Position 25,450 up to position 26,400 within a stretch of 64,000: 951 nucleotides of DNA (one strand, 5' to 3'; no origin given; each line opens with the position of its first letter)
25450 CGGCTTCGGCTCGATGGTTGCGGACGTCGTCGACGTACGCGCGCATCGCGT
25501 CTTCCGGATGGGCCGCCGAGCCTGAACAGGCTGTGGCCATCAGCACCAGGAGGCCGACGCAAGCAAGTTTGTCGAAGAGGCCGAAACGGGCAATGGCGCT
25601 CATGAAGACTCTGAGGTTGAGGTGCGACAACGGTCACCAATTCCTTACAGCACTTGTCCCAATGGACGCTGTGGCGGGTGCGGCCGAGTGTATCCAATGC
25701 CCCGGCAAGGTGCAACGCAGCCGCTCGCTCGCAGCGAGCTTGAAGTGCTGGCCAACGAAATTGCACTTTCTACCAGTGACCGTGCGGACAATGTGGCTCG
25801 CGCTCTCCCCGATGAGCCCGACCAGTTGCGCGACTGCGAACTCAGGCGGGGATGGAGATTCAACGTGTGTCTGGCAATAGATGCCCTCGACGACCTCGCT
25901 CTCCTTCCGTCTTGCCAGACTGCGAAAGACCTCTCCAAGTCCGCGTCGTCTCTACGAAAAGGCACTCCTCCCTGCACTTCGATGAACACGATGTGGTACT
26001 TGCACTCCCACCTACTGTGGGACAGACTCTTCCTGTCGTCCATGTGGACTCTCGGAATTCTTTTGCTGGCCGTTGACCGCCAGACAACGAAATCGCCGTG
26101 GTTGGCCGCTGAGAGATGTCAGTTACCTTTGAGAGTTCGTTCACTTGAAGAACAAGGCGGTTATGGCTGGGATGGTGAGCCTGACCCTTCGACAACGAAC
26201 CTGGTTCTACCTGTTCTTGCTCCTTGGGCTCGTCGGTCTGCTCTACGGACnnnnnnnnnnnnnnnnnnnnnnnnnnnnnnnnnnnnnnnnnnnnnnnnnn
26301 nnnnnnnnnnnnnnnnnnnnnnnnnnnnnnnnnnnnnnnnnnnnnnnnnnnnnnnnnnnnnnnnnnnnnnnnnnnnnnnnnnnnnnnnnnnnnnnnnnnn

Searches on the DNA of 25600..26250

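Call 71: search_rna_families(source=window, start=25600, end=26250, threshold=evalue, max_evalue=1)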
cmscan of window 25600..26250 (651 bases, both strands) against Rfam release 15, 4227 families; matches with E-value up to 1: 0.
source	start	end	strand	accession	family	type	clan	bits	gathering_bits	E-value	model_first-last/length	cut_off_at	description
